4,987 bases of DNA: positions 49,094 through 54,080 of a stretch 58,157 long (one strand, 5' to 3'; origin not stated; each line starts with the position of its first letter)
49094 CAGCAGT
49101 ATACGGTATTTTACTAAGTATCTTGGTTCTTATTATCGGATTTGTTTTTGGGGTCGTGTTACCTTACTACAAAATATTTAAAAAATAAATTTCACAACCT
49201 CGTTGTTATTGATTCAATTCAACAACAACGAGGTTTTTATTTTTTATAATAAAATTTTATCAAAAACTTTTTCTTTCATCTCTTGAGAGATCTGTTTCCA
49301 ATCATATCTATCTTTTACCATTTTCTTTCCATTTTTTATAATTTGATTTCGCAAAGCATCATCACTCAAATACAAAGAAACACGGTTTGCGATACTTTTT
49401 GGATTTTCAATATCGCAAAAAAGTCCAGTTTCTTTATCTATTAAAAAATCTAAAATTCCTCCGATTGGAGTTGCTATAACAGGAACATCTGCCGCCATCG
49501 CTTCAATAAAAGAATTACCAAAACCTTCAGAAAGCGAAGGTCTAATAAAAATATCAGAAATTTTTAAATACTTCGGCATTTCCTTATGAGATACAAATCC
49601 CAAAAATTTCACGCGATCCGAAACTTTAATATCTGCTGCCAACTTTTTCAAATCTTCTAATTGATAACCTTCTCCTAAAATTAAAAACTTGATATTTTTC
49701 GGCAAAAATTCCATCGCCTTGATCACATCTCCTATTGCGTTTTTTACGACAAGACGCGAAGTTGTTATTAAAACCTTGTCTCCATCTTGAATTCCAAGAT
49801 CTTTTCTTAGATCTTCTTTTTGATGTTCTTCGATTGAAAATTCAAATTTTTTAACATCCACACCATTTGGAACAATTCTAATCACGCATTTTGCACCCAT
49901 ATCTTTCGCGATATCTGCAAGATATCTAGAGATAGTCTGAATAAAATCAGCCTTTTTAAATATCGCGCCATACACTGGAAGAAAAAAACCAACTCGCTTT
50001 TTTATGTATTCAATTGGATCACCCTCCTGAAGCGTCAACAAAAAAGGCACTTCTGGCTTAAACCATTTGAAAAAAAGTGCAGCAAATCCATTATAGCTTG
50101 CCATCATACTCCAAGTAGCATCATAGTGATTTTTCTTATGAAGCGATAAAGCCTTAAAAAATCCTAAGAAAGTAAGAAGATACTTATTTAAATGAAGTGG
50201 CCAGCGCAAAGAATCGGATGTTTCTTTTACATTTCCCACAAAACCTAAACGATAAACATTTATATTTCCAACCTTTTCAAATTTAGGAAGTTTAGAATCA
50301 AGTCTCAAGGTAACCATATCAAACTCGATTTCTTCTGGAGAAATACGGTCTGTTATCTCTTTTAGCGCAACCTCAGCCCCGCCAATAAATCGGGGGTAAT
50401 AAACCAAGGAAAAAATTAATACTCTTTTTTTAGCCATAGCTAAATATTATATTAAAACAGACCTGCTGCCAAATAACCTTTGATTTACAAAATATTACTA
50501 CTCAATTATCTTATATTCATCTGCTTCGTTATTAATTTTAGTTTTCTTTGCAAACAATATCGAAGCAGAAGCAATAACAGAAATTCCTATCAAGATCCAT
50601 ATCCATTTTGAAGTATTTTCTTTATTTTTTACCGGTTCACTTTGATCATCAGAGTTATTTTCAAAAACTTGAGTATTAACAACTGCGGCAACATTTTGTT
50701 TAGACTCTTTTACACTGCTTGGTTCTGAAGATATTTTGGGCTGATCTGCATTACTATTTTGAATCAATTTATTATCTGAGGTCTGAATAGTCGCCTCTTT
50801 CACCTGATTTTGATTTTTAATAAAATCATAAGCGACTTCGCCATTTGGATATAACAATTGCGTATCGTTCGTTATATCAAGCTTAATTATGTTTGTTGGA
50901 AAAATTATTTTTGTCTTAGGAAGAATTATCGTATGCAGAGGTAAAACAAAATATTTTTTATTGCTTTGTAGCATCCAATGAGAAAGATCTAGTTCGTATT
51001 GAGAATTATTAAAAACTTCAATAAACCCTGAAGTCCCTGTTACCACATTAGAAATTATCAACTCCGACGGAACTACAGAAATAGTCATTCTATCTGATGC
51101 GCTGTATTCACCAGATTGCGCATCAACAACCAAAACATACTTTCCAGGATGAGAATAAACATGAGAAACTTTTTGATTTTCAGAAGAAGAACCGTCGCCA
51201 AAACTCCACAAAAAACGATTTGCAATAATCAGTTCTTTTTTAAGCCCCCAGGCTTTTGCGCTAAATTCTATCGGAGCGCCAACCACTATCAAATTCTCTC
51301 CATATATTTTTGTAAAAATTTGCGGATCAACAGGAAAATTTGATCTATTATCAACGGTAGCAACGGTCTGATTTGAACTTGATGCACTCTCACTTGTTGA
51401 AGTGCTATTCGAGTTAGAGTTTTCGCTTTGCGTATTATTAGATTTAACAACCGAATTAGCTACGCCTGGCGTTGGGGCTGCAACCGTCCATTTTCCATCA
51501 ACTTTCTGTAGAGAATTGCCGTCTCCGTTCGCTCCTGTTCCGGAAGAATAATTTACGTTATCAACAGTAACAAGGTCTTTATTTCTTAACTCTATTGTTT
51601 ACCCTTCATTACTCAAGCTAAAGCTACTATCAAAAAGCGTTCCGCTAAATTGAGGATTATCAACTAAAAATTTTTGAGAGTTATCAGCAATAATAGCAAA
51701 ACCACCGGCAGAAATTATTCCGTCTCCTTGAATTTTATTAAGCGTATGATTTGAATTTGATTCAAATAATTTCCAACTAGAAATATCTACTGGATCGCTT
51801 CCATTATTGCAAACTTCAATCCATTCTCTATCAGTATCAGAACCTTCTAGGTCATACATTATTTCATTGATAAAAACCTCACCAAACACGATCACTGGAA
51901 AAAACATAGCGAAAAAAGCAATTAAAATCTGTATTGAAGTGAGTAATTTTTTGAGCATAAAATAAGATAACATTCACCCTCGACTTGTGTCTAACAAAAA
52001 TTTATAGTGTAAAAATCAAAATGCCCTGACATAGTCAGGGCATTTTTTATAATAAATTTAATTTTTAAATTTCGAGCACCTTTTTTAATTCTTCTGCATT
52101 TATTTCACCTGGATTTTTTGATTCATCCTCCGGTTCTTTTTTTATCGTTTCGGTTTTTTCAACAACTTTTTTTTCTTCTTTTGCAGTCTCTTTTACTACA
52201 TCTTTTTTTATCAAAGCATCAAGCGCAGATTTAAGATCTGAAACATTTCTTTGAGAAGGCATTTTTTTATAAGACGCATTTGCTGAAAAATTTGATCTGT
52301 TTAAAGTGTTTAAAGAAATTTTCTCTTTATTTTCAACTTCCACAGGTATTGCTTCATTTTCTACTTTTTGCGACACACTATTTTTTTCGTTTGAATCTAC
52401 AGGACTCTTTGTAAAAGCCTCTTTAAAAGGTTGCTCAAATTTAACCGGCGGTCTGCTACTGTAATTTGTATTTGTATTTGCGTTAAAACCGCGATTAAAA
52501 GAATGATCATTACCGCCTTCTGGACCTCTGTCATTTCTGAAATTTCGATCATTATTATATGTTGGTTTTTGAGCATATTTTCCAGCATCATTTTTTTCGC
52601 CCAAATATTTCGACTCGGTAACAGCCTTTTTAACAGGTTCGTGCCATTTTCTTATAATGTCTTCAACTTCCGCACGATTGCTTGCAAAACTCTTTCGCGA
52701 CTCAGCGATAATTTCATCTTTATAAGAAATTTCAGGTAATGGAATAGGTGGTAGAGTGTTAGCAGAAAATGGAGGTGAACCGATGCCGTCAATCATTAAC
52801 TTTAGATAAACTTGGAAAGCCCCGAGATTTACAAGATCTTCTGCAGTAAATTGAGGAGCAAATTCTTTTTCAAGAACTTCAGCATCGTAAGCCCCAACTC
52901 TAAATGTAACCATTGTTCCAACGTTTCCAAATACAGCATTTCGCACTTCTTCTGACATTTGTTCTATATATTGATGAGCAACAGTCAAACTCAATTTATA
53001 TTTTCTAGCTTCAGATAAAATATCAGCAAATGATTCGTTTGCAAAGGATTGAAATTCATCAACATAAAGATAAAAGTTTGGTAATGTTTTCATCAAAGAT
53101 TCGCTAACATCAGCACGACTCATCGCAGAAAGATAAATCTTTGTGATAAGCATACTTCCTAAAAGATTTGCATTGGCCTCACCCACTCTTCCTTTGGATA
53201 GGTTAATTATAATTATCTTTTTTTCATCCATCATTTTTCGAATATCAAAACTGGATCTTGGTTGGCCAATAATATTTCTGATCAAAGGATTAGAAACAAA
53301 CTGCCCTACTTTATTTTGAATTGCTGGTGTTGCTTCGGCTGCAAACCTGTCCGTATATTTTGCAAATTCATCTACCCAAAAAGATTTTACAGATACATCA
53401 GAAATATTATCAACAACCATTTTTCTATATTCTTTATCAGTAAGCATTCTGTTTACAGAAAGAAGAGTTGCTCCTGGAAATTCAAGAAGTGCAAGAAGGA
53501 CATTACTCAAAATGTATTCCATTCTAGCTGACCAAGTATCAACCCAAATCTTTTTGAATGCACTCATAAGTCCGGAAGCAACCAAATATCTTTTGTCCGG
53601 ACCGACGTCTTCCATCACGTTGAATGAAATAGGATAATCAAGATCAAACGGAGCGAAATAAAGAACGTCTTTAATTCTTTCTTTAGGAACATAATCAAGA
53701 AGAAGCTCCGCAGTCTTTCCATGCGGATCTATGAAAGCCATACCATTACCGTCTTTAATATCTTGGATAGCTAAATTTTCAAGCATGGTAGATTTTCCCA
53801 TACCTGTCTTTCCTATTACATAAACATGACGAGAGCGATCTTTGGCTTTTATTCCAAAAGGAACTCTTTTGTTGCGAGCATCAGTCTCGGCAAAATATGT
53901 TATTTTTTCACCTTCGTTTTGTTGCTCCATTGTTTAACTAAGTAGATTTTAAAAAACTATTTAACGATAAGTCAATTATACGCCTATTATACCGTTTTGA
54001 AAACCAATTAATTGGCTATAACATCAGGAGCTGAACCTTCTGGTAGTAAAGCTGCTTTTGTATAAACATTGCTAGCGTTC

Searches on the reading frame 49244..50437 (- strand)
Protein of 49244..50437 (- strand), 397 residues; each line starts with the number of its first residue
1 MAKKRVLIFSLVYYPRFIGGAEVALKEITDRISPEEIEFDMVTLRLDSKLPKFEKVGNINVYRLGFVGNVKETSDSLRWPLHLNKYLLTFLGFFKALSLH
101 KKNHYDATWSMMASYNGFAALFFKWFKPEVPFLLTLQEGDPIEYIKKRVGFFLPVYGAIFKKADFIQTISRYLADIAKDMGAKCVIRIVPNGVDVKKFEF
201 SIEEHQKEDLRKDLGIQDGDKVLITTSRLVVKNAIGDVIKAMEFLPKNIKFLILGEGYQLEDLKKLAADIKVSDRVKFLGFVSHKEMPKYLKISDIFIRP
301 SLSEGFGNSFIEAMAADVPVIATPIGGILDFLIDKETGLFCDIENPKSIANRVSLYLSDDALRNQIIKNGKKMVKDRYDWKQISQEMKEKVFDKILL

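Call 34: search_protein_families(library=pfam, proteins=[window:49244-50437:-], max_evalue=0.0001)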
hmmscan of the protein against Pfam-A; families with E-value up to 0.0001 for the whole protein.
window:49244-50437:- (397 aa): 6 families
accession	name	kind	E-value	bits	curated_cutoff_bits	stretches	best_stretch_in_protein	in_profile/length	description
PF00534.26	Glycos_transf_1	-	1.2e-41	142.6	26.4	1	207-373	2-172/172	Glycosyl transferases group 1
PF13692.12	Glyco_trans_1_4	-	2.2e-29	103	27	1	221-359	2-142/142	Glycosyl transferases group 1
PF13524.12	Glyco_trans_1_2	-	4.7e-12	46.5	25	1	247-387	13-142/144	Glycosyl transferase-like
PF13439.12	Glyco_transf_4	-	1.6e-09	38.4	28.5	1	18-196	1-169/170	Glycosyltransferase Family 4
PF20706.3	GT4-conflict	-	6e-07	29.2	26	1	260-340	245-324/385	Family 4 Glycosyltransferase in conflict systems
PF13579.12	Glyco_trans_4_4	-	1.6e-06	29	29.7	1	19-192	1-158/158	Glycosyl transferase 4-like domain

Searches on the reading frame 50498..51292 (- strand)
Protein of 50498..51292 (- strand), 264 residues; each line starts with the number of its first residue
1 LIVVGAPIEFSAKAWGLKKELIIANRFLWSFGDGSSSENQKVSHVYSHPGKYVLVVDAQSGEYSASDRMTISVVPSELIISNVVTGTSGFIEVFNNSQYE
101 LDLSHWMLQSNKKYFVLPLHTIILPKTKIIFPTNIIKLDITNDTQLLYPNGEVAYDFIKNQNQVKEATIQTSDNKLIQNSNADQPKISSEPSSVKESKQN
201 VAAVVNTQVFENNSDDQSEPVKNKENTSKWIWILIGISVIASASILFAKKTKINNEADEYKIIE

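Call 34: search_protein_families(library=pfam, proteins=[window:50498-51292:-], max_evalue=0.0001)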
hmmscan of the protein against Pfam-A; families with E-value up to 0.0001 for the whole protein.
window:50498-51292:- (264 aa): 3 families
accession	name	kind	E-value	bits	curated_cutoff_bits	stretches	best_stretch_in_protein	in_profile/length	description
PF18911.6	PKD_4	-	3.4e-09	37.1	27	1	24-73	34-85/85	PKD domain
PF00801.26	PKD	-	6.6e-08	32.9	23.5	1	26-73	31-80/80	PKD domain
PF00932.25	LTD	-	3.3e-06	27.9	34.3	1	76-136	6-72/109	Lamin Tail Domain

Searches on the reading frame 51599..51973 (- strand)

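Call 89: search_protein_families(library=pfam, proteins=[window:51599-51973:-], max_evalue=0.001)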
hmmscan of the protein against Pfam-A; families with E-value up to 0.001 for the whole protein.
window:51599-51973:- (124 aa): 1 family
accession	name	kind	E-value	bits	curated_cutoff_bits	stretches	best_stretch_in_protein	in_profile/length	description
PF00932.25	LTD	-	1.9e-12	48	34.3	1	31-106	6-87/109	Lamin Tail Domain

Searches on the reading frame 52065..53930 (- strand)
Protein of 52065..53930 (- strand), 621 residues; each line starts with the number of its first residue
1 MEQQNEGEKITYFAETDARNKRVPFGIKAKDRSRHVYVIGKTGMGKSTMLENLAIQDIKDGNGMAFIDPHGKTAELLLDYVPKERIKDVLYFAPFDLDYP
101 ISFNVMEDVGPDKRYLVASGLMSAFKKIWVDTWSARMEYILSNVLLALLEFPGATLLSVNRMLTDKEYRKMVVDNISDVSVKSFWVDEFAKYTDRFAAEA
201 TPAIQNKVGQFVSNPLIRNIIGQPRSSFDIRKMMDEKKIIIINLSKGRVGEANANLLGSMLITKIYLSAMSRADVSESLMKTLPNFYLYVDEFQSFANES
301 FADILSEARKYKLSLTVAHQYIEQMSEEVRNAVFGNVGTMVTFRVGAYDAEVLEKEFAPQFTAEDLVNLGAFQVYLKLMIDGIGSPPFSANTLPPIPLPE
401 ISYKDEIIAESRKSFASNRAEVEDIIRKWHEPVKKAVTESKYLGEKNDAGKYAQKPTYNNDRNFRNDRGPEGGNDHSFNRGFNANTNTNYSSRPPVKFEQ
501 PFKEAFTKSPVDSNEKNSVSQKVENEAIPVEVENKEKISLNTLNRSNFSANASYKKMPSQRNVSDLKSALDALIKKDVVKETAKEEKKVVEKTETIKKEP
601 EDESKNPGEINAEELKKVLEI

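Call 34: search_protein_families(library=pfam, proteins=[window:52065-53930:-], max_evalue=0.0001)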
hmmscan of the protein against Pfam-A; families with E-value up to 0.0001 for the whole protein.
window:52065-53930:- (621 aa): 3 families
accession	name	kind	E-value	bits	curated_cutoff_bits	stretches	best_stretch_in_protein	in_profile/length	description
PF10412.15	TrwB_AAD_bind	-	2.8e-07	30.2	20.5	1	29-345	11-310/387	Type IV secretion-system coupling protein DNA-binding domain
PF01935.23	DUF87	-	1.3e-05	25.8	23.2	1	20-249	9-204/220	Helicase HerA, central domain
PF12696.13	TraG-D_C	-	4.7e-05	23.8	22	0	286-346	2-67/126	TraM recognition site of TraD and TraG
